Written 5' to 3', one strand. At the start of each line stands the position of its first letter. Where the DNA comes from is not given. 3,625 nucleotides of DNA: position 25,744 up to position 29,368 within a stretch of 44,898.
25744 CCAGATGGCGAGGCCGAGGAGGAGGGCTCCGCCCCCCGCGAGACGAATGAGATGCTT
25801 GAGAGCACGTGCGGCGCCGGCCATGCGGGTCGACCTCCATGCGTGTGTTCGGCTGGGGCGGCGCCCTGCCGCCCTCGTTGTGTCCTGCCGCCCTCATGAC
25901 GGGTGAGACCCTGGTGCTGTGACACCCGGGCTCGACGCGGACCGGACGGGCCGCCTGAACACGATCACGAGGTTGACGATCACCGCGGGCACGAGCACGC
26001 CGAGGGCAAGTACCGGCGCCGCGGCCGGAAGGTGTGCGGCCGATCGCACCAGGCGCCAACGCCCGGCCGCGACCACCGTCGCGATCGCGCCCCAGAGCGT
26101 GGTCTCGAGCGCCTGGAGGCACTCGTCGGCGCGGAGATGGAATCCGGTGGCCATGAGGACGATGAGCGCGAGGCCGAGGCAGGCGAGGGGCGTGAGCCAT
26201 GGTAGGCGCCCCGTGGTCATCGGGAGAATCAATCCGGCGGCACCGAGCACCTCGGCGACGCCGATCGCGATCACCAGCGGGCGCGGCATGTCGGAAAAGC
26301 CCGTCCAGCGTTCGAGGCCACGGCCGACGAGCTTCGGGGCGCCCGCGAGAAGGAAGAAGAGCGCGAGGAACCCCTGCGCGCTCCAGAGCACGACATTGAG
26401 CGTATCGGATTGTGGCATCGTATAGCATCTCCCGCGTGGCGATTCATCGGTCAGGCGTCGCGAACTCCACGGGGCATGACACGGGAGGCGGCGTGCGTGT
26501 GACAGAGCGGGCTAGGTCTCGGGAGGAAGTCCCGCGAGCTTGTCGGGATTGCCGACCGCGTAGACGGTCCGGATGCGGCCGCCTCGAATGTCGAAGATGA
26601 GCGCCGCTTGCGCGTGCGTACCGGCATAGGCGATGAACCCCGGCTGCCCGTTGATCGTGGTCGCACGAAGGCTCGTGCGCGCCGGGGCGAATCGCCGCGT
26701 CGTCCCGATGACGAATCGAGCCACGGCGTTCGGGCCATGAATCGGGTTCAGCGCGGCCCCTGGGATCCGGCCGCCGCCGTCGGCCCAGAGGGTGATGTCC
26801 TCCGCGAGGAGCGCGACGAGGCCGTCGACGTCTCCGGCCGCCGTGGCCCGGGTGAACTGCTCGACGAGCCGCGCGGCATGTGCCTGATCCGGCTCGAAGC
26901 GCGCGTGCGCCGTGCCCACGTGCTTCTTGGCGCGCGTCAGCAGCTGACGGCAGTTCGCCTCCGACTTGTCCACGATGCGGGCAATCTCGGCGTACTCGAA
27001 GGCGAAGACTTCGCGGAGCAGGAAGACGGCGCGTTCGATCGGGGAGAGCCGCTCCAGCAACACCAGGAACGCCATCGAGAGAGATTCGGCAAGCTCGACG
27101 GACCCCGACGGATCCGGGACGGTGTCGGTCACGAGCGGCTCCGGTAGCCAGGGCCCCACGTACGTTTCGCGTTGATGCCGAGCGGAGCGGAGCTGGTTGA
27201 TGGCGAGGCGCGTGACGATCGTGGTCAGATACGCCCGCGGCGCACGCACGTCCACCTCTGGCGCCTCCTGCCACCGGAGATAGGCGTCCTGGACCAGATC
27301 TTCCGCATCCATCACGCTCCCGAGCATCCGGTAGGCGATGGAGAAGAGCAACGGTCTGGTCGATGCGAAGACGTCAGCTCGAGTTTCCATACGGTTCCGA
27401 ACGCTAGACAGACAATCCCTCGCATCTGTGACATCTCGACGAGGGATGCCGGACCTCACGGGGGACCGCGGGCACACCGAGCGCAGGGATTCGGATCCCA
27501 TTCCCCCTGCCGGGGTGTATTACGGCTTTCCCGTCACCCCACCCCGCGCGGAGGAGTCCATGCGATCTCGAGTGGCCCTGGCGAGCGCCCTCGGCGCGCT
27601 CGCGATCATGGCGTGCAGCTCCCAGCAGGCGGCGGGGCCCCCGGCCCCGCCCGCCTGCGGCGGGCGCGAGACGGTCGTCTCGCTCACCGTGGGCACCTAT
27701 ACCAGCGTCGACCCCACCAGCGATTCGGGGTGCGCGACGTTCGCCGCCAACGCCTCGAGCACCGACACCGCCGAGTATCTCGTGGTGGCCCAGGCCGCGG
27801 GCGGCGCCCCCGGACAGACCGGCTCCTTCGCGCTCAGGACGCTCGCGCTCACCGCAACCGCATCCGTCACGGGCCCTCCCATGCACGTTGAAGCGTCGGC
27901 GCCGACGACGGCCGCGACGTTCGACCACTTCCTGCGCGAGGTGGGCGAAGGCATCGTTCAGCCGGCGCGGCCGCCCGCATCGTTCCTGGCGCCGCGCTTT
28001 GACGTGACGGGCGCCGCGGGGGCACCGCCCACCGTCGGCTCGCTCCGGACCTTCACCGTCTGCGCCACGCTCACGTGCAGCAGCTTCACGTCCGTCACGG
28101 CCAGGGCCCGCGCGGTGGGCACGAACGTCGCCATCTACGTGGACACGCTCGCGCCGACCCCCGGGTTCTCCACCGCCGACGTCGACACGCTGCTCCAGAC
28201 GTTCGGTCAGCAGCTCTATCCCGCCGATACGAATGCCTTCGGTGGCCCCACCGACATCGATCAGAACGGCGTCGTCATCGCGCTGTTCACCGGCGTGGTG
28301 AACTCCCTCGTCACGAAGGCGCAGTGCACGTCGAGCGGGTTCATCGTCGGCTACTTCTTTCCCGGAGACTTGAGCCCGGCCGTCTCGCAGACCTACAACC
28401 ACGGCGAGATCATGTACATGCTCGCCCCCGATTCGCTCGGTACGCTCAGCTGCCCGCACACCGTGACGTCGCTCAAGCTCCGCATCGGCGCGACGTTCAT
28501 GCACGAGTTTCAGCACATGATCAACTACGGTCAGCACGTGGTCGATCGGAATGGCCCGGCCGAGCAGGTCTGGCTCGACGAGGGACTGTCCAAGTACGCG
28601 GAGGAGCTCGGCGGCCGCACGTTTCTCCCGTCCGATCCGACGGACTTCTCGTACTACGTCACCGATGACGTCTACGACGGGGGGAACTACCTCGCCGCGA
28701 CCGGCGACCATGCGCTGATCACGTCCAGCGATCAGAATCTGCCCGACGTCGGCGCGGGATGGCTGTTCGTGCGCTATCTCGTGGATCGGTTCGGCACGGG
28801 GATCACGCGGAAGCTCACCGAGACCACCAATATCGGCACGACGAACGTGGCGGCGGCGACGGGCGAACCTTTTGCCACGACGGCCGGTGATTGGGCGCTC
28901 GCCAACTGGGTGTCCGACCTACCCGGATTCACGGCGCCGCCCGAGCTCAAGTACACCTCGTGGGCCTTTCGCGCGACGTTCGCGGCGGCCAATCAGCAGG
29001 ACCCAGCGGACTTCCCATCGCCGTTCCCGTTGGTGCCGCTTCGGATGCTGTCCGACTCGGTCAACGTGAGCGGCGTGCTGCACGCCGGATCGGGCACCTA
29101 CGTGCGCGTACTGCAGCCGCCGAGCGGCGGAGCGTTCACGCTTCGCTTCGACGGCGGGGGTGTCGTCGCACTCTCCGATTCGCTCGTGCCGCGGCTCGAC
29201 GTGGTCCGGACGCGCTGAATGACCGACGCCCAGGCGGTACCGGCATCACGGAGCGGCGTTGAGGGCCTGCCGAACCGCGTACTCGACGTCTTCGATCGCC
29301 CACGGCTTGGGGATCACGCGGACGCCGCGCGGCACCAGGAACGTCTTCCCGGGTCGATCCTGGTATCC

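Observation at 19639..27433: Six copies of an ECF41-type promoter motif define a compact local regulon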

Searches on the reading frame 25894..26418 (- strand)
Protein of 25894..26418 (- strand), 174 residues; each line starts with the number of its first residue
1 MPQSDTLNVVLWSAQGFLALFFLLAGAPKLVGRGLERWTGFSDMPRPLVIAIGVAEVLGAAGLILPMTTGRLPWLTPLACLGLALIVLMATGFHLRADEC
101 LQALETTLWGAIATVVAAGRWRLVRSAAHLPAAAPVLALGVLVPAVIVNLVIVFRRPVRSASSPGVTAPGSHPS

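Call 8: search_protein_families(library=pfam, proteins=[window:25894-26418:-], max_evalue=0.01)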
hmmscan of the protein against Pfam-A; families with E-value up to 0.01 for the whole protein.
window:25894-26418:- (174 aa): 2 families
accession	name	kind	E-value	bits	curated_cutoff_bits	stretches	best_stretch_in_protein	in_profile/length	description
PF13564.11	DoxX_2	-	1.7e-14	54.2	26.3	1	14-113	2-100/103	DoxX-like family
PF07291.16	MauE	-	0.0029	18.3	27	1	9-92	3-94/128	Methylamine utilisation protein MauE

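Call 9: search_protein_families(library=ncbifam, proteins=[window:25894-26418:-], max_evalue=0.01)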
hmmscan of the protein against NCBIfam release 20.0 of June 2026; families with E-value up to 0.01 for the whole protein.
window:25894-26418:- (174 aa): 0 families

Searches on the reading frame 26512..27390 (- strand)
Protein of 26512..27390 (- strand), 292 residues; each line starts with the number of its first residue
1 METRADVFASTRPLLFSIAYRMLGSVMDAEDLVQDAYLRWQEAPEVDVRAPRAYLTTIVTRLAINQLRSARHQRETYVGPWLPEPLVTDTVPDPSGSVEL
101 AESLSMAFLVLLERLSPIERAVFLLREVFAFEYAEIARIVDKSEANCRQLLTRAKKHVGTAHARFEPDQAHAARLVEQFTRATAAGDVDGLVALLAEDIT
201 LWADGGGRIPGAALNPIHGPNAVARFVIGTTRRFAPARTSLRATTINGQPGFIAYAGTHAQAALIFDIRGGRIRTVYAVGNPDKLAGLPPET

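Call 9: search_protein_families(library=ncbifam, proteins=[window:26512-27390:-], max_evalue=0.01)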
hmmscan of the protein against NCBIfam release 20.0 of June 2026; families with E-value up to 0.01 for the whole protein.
window:26512-27390:- (292 aa): 61 families (the best 25 are shown)
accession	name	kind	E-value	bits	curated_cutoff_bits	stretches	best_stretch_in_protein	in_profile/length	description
TIGR02957.1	SigX4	subfamily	3.9e-108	360.9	323.25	1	7-287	2-279/281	RNA polymerase sigma-70 factor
NF007214.0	PRK09636.1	subfamily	3.3e-106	354.7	271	1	2-289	4-290/293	RNA polymerase sigma factor SigJ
NF007213.0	PRK09635.1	equivalog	5.9e-46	156.9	317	1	8-286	11-281/290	RNA polymerase sigma factor SigI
NF006089.0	PRK08241.1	subfamily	4.9e-40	137.7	240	2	71-279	114-325/343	RNA polymerase subunit sigma-70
TIGR02960.1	SigX5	hypoth_equivalog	8.9e-32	110.5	264.75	2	85-274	113-305/322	RNA polymerase sigma-70 factor, TIGR02960 family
NF058625.1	sigma_PG0214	equivalog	2.5e-20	72.9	130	1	8-158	10-157/170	GFO_1088 family ECF-type sigma factor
TIGR02937.1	sigma70-ECF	superfamily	2.4e-19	69.6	42.9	1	3-158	2-161/165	sigma-70 family RNA polymerase sigma factor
TIGR02983.1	SigE-fam_strep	subfamily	9.6e-15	54.8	141.55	1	7-157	11-153/162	SigE family RNA polymerase sigma factor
NF040705.1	sigma_mbnA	exception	7.5e-13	48.7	350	1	14-164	12-160/272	methanobactin precursor domain-containing sigma factor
NF005448.0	PRK07037.1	equivalog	2e-12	47.1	190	1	5-79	15-89/186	RNA polymerase factor sigma-70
NF009177.0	PRK12525.1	subfamily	8.4e-12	45.3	266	1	20-156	27-160/168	RNA polymerase sigma factor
TIGR02985.1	Sig70_bacteroi1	subfamily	4.5e-11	43.2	126.4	1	7-157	6-157/162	RNA polymerase sigma-70 factor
NF041727.1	ECF_sigma_FecI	equivalog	1.5e-10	41.3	260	1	18-157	27-163/169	ferric citrate uptake sigma factor FecI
NF008889.0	PRK11924.1-1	subfamily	1.5e-10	41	181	1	14-156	22-161/173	RNA polymerase sigma factor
NF009179.0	PRK12527.1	equivalog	3.2e-10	40.3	162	1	18-159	11-150/159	RNA polymerase sigma factor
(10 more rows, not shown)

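Call 16: find_related_loci(query=window:26512-27390:-, collection=genome_contigs, flank=10000)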
Query window:26512-27390:- (292 aa) in genome_contigs; peptide patterns used: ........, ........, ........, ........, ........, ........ (x = any residue, [..] = any of these).
329 stretches matched a pattern; 219 encode a relative of the query (tblastn E <= 1e-3); the best 80 are kept; 80 distinct loci.
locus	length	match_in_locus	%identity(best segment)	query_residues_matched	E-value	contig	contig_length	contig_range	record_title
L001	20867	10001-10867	76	1-289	8e-148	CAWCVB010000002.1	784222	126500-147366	MAG: uncultured Gemmatimonadales bacterium isolate MFD01721.bin.2.149 genome assembly, contig: contig_19563, whole genom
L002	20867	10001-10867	76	1-289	2e-145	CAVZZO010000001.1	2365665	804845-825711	MAG: uncultured Gemmatimonadales bacterium isolate MFD01721.bin.1.83 genome assembly, contig: contig_14833, whole genome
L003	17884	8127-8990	76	1-288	2e-143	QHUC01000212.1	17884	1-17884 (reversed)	MAG: Gemmatimonadetes bacterium isolate AG37 14_0929_12_40cm_scaffold_8217_curated, whole genome shotgun sequence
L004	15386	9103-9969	73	1-289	2e-140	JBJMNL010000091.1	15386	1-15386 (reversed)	MAG: Gemmatimonadaceae bacterium isolate H3_18_all_fractions_metab_8_73_36 k255_1525147, whole genome shotgun sequence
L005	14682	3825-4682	74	1-289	5e-140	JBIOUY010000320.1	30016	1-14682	MAG: Gemmatimonadales bacterium isolate MAG122 k127_4958463, whole genome shotgun sequence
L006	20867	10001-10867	73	1-289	9e-140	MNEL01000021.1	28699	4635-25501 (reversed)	MAG: Gemmatimonadetes bacterium 13_1_40CM_69_22 13_1_40cm_scaffold_1124, whole genome shotgun sequence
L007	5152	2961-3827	72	1-289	4e-139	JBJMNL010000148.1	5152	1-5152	MAG: Gemmatimonadaceae bacterium isolate H3_18_all_fractions_metab_8_73_36 k255_2216181, whole genome shotgun sequence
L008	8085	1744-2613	72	2-291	7e-138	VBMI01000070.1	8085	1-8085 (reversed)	MAG: Methanobacteriota archaeon isolate EA_19 14_0929_02_40cm_scaffold_23755, whole genome shotgun sequence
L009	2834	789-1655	72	1-289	5e-144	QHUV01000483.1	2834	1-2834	MAG: Gemmatimonadetes bacterium isolate AG2 14_0929_09_20cm_scaffold_20416_curated, whole genome shotgun sequence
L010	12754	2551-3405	72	1-285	3e-137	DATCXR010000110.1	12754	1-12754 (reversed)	MAG TPA_asm: Gemmatimonadaceae bacterium isolate SMAG_U7444 k141_406755, whole genome shotgun sequence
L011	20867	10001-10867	70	1-289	7e-136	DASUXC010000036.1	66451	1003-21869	MAG TPA_asm: Gemmatimonadaceae bacterium isolate SMAG_U1859 k141_420852, whole genome shotgun sequence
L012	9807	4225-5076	72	2-285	2e-135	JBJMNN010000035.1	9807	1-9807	MAG: Gemmatimonadaceae bacterium isolate H1_18_all_fractions_metab_conc_37_69_16 k255_789555, whole genome shotgun seque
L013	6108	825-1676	72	2-285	7e-136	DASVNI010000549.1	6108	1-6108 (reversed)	MAG TPA_asm: Gemmatimonadaceae bacterium isolate SMAG_U3122 k141_419155, whole genome shotgun sequence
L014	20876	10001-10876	70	1-292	2e-135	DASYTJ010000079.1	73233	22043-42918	MAG TPA_asm: Thermoanaerobaculia bacterium isolate SMAG_U4564 k141_1141378, whole genome shotgun sequence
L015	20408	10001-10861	70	2-288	1e-134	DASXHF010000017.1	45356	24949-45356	MAG TPA_asm: Gemmatimonadaceae bacterium isolate SMAG_U5186 k141_3839156, whole genome shotgun sequence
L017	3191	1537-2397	69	2-288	1e-137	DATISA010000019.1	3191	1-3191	MAG TPA_asm: Gemmatimonadaceae bacterium isolate SMAG_U15917 k141_107322, whole genome shotgun sequence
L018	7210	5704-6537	73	15-292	8e-132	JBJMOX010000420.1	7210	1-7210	MAG: Gemmatimonadales bacterium isolate H1_18_all_fractions_conc_3_68_14 k255_7495572, whole genome shotgun sequence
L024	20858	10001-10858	73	1-289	6e-129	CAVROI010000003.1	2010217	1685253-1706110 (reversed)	MAG: uncultured Gemmatimonadales bacterium isolate MFD04944.bin.1.29 genome assembly, contig: contig_49812, whole genome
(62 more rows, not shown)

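Call 28: search_protein_families(library=pfam, proteins=[L003:9102-9524:+, L009:85-654:-, L018:6601-7209:+, L008:1134-1583:-, L017:1097-1528:+, window:26512-27390:-, L024:10924-11502:+, L005:7275-7883:-], max_evalue=0.01)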
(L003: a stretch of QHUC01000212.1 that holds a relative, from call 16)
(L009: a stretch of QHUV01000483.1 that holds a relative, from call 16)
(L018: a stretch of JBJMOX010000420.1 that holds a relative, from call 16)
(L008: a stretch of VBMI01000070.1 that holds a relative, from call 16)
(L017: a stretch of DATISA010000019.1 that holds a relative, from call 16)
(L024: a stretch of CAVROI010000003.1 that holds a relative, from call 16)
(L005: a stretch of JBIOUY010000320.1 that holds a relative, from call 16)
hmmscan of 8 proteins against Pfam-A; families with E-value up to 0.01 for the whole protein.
L003:9102-9524:+ (140 aa): 0 families

L009:85-654:- (189 aa): 0 families

L018:6601-7209:+ (203 aa): 3 families
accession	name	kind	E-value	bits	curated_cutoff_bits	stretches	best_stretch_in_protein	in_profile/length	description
PF13460.12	NAD_binding_10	-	2.2e-36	125.9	27.2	1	8-200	2-171/184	NAD(P)H-binding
PF05368.20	NmrA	-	2.7e-10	40.8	27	1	2-124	4-123/298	NmrA-like family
PF01370.27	Epimerase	-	0.00088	19.2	20.9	1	8-109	6-116/240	NAD dependent epimerase/dehydratase family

L008:1134-1583:- (149 aa): 2 families
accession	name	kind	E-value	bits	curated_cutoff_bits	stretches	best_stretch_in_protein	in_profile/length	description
PF13564.11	DoxX_2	-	1.6e-08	35.1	26.3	1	28-120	2-101/103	DoxX-like family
PF07291.16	MauE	-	0.0041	17.8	27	1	27-97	8-82/128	Methylamine utilisation protein MauE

L017:1097-1528:+ (143 aa): 0 families

window:26512-27390:- (292 aa): 6 families
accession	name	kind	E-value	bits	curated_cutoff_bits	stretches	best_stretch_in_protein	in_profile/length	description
PF04542.20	Sigma70_r2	-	8e-17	61.2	24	1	8-71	2-69/71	Sigma-70 region 2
PF08281.18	Sigma70_r4_2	-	8.4e-15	54.6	25.7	1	106-157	2-53/54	Sigma-70, region 4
PF12680.13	SnoaL_2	-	3.6e-08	34.4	27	1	176-273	1-99/102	SnoaL-like domain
PF04545.22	Sigma70_r4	-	1.2e-05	25.2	24.1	1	111-155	1-45/50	Sigma-70, region 4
PF22233.2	PhyR_sigma-like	-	8.4e-05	22.7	27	1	112-156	1-45/50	Response regulator PhyR, sigma-like domain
PF14534.12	DUF4440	-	0.0076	17.1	25.2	0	174-209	3-38/107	Domain of unknown function (DUF4440)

L024:10924-11502:+ (192 aa): 0 families

L005:7275-7883:- (202 aa): 3 families
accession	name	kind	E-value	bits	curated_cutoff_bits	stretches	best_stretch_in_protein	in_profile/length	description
PF04542.20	Sigma70_r2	-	4.5e-14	52.4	24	1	11-74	2-69/71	Sigma-70 region 2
PF08281.18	Sigma70_r4_2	-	3.5e-08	33.4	25.7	1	116-159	3-46/54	Sigma-70, region 4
PF04545.22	Sigma70_r4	-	0.0087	16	24.1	0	120-159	1-40/50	Sigma-70, region 4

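Call 35: search_solved_structures(query=window:26512-27390:-, show_alignments=1)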
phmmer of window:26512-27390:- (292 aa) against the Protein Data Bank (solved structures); distinct sequences matched with E-value up to 0.001: 6.
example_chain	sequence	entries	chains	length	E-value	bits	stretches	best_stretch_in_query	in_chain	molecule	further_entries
5xe7_A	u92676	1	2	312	9.6e-61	209.2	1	7-289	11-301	ECF RNA polymerase sigma factor SigJ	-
7qh5_A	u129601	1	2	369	5.6e-11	46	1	19-199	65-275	RNA polymerase sigma factor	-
6dv9_F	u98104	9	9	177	2.3e-05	27.6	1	13-123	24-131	ECF RNA polymerase sigma factor SigL | RNA polymerase sigma factor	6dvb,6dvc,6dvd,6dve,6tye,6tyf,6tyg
5wuq_A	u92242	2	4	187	3.9e-05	26.8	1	5-140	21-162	ECF RNA polymerase sigma factor SigW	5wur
3ov4_A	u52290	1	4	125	0.00018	24.6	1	170-212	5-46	Steroid Delta-isomerase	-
3nm2_A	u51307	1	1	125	0.00024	24.2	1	170-211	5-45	Steroid Delta-isomerase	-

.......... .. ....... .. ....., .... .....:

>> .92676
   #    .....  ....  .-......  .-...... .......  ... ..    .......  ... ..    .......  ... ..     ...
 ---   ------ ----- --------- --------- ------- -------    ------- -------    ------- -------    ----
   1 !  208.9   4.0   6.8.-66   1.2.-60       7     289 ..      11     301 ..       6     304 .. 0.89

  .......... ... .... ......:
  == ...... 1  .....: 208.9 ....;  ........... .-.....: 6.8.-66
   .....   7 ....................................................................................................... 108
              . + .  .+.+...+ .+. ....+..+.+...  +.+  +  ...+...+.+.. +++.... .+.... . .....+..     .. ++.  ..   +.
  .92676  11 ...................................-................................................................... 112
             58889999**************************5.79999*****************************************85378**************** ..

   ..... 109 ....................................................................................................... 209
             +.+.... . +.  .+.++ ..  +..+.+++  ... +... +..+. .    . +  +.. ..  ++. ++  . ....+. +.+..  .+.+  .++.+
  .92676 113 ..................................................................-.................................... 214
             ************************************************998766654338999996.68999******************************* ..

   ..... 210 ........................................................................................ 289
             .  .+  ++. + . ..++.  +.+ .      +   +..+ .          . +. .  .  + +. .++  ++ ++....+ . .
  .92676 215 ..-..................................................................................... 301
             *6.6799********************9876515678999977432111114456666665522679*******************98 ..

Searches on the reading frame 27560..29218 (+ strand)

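Call 28: search_protein_families(library=pfam, proteins=[window:27560-29218:+], max_evalue=0.01)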
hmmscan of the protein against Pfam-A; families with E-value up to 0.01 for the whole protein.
window:27560-29218:+ (552 aa): 1 family
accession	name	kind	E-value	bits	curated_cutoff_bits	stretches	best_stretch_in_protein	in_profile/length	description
PF13485.12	Peptidase_MA_2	-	0.0025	18.1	32.4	1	312-429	69-176/201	Peptidase MA superfamily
